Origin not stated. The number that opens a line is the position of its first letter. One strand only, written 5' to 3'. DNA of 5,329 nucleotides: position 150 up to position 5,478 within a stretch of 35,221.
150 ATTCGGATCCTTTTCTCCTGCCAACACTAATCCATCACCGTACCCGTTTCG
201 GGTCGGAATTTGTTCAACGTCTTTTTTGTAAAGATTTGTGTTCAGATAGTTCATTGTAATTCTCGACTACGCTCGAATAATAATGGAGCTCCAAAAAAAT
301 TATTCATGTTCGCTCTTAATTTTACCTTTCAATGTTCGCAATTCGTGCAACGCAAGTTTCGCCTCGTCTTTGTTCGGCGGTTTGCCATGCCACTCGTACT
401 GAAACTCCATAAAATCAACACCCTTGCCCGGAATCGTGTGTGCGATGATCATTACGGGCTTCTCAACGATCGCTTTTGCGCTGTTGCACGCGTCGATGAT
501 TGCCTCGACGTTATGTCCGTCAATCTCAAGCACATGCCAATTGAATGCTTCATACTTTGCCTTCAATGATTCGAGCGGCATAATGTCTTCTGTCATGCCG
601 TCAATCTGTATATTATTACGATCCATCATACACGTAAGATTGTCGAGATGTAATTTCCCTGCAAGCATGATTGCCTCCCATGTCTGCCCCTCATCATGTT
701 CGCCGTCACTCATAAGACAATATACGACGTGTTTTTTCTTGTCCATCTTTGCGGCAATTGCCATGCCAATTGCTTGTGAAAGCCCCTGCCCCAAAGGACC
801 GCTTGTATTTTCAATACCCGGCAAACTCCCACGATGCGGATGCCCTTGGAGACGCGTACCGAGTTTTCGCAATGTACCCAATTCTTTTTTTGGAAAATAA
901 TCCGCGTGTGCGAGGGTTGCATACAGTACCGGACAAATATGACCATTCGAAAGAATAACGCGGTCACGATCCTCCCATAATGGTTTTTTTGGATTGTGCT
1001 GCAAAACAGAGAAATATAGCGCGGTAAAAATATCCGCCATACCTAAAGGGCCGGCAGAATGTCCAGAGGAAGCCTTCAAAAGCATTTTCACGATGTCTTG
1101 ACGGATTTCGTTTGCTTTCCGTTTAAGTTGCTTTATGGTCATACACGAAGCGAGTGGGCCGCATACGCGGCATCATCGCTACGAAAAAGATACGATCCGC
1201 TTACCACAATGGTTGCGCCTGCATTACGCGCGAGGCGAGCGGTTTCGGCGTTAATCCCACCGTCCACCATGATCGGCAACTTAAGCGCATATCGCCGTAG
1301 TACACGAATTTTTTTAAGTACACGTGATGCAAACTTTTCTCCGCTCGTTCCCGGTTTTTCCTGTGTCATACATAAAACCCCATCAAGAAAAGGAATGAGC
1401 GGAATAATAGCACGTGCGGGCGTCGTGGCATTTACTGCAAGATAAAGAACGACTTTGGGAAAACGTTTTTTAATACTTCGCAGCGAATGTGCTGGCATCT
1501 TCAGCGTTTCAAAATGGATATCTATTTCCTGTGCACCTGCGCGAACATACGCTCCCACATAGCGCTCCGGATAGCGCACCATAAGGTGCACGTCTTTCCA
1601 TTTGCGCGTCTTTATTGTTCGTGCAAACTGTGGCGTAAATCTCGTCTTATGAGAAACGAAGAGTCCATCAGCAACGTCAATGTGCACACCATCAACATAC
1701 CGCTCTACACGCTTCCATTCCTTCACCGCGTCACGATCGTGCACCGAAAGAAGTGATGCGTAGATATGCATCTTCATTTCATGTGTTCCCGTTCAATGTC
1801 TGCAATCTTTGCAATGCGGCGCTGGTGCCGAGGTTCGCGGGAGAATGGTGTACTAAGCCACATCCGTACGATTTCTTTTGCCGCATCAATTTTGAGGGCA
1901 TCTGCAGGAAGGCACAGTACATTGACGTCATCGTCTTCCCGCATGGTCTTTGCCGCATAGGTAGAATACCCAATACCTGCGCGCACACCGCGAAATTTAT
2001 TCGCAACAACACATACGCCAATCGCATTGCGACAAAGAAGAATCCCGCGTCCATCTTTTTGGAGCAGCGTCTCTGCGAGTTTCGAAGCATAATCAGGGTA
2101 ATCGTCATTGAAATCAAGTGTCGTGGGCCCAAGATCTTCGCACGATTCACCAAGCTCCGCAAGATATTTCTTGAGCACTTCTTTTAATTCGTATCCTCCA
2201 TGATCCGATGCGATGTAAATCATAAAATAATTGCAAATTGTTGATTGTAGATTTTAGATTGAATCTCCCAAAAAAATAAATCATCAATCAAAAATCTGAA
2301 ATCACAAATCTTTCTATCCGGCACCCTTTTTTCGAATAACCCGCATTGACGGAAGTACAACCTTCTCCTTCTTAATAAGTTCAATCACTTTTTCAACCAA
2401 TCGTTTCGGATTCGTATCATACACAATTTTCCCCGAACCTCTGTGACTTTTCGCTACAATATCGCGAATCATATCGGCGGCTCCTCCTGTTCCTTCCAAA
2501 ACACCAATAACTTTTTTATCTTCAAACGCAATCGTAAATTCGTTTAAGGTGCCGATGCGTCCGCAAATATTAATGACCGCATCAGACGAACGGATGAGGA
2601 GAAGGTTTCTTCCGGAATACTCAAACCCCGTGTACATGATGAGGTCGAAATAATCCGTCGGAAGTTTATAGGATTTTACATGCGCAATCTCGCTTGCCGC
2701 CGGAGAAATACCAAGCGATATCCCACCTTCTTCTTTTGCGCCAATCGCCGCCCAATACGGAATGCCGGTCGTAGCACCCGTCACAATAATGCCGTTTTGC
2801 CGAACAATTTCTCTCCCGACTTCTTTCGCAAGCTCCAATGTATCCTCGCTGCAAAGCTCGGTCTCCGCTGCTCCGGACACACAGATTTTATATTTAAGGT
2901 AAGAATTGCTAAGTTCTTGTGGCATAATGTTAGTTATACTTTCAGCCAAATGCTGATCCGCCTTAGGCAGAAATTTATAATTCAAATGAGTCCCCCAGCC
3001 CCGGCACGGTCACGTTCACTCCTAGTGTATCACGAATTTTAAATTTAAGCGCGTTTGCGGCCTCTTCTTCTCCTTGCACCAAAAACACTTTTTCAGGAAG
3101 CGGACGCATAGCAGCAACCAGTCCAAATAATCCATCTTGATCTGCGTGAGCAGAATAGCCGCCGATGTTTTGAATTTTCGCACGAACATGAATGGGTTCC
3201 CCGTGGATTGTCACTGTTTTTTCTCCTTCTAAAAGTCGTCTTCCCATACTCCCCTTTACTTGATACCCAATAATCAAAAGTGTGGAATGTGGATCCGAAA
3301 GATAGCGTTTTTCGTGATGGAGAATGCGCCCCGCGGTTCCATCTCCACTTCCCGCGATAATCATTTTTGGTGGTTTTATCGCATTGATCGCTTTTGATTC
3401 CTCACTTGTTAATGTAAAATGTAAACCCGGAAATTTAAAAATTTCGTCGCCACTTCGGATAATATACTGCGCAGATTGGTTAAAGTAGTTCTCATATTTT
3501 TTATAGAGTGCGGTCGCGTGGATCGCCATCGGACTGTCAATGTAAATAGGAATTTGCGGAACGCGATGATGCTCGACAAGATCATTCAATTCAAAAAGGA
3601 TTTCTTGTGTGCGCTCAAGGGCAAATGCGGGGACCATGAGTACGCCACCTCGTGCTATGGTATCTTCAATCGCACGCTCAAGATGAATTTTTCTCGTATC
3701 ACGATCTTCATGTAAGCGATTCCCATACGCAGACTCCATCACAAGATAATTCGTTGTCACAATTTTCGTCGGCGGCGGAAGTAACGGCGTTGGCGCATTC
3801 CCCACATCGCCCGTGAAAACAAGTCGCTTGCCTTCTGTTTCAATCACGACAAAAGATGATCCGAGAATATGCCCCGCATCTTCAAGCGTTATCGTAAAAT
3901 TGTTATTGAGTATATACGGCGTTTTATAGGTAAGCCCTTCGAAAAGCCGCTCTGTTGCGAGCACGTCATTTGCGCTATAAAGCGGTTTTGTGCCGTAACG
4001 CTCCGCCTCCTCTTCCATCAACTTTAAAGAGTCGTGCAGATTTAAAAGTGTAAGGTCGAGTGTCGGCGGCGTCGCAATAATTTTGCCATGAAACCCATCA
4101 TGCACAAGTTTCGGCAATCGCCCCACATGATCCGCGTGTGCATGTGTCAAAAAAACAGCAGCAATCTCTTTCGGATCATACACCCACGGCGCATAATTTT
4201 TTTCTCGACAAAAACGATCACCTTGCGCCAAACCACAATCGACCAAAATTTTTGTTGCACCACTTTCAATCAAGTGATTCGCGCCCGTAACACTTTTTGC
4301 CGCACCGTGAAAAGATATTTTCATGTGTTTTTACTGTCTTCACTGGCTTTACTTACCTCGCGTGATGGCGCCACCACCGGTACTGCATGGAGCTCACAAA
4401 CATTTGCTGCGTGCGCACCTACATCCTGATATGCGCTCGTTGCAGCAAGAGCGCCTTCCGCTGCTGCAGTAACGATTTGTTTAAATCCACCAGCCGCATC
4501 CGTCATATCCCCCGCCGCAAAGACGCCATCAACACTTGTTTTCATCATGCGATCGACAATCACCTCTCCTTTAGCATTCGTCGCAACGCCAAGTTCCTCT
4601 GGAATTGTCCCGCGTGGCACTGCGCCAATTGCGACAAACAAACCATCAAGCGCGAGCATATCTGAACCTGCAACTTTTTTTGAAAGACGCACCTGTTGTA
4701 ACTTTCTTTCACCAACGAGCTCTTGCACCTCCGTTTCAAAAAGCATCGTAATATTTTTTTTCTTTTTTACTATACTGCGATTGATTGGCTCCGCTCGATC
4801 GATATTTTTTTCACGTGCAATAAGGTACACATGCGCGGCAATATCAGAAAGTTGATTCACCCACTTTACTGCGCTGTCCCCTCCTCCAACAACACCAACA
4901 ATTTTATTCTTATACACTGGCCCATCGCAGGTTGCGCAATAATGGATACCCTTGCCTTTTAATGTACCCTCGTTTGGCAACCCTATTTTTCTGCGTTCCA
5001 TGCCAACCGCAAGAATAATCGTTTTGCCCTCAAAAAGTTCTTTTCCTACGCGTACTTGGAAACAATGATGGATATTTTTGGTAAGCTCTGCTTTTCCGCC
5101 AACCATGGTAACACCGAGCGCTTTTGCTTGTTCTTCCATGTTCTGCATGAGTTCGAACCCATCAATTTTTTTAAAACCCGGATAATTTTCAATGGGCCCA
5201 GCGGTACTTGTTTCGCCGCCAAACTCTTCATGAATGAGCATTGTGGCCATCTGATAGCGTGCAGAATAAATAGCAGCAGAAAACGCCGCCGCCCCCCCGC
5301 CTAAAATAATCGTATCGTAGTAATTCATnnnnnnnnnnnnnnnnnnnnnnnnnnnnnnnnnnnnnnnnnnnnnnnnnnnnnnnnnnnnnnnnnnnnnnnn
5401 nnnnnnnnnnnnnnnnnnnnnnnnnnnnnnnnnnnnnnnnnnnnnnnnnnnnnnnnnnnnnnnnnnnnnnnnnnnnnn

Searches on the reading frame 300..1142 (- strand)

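Call 104: search_protein_families(library=pfam, max_evalue=0.00001, proteins=[window:300-1142:-])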
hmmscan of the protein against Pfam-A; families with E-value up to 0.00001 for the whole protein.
window:300-1142:- (280 aa): 3 families
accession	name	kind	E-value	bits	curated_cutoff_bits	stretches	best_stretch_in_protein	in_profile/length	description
PF00456.26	Transketolase_N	-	2.6e-64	217.8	22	1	8-264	4-271/334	Transketolase, thiamine diphosphate binding domain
PF13292.11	DXP_synthase_N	-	7.4e-13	48.8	21.2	1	2-180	14-175/274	1-deoxy-D-xylulose-5-phosphate synthase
PF00676.26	E1_dh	-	1.6e-09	37.6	22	1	109-225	95-210/300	Dehydrogenase E1 component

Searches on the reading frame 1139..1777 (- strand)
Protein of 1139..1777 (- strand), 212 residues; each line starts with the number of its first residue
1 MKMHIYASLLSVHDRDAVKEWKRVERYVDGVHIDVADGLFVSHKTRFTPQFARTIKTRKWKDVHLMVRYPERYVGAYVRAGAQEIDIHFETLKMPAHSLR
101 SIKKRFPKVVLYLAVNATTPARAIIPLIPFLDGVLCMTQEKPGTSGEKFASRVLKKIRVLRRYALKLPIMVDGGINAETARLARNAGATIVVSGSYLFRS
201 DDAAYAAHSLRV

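Call 104: search_protein_families(library=pfam, max_evalue=0.00001, proteins=[window:1139-1777:-])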
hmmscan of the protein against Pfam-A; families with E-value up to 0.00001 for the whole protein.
window:1139-1777:- (212 aa): 1 family
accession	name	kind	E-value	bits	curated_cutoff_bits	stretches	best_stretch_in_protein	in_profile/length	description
PF00834.25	Ribul_P_3_epim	-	2.1e-37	128.9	21.1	1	5-198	2-198/198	Ribulose-phosphate 3 epimerase family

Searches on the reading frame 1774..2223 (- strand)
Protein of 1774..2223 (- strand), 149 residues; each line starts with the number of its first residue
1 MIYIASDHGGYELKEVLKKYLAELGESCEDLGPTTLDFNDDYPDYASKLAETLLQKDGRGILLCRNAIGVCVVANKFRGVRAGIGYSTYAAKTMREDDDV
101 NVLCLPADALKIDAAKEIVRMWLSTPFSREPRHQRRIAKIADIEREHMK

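Call 104: search_protein_families(library=pfam, max_evalue=0.00001, proteins=[window:1774-2223:-])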
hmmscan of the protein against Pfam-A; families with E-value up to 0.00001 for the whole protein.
window:1774-2223:- (149 aa): 1 family
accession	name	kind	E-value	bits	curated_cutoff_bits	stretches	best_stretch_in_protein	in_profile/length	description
PF02502.23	LacAB_rpiB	-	3.1e-41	141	24.7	1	2-140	1-138/138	Ribose/Galactose Isomerase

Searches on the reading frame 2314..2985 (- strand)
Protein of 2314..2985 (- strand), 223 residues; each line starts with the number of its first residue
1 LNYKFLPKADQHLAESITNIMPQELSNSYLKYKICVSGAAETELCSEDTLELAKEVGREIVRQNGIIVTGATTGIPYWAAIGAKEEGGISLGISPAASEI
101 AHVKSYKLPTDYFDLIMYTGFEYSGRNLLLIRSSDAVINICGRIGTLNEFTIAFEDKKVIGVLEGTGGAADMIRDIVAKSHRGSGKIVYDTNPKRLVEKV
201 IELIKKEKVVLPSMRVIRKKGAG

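Call 104: search_protein_families(library=pfam, max_evalue=0.00001, proteins=[window:2314-2985:-])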
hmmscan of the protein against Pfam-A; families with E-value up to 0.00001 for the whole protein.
window:2314-2985:- (223 aa): 2 families
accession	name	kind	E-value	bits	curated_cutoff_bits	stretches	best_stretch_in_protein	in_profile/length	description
PF18306.6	LDcluster4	-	1.2e-34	119.6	26.3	1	31-196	1-150/151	SLOG cluster4 family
PF18185.7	STALD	-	5.5e-07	29.7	24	0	17-82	2-68/211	Sir2- and TIR-associating SLOG family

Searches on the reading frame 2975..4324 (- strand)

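Call 104: search_protein_families(library=pfam, max_evalue=0.00001, proteins=[window:2975-4324:-])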
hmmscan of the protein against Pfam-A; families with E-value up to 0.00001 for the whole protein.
window:2975-4324:- (449 aa): 5 families
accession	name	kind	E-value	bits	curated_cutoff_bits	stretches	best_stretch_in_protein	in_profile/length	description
PF10996.14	Beta-Casp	-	2.4e-34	118.9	27.7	1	239-364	1-120/120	Beta-Casp domain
PF07521.17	RMMBL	-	2.9e-18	66.1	21.6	1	378-441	2-63/63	Zn-dependent metallo-hydrolase RNA specificity domain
PF00753.33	Lactamase_B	-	7.5e-15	55.8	22.7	1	18-83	10-73/196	Metallo-beta-lactamase superfamily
PF12706.13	Lactamase_B_2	-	1e-09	38.8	27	1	24-178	1-147/200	Beta-lactamase superfamily domain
PF16661.11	Lactamase_B_6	-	1.1e-09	38.4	27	1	19-172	2-160/193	Metallo-beta-lactamase superfamily domain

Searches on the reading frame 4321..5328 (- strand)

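Call 104: search_protein_families(library=pfam, max_evalue=0.00001, proteins=[window:4321-5328:-])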
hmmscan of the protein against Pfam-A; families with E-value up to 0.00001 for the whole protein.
window:4321-5328:- (335 aa): 3 families
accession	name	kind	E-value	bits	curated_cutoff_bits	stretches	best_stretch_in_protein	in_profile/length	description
PF07992.20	Pyr_redox_2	-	3.2e-36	125.7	26.1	1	4-292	1-291/291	Pyridine nucleotide-disulphide oxidoreductase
PF13738.12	Pyr_redox_3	-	2.5e-12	47.1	30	1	87-273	111-305/305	Pyridine nucleotide-disulphide oxidoreductase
PF00070.33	Pyr_redox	-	5.4e-08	33.7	22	1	144-216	2-80/82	Pyridine nucleotide-disulphide oxidoreductase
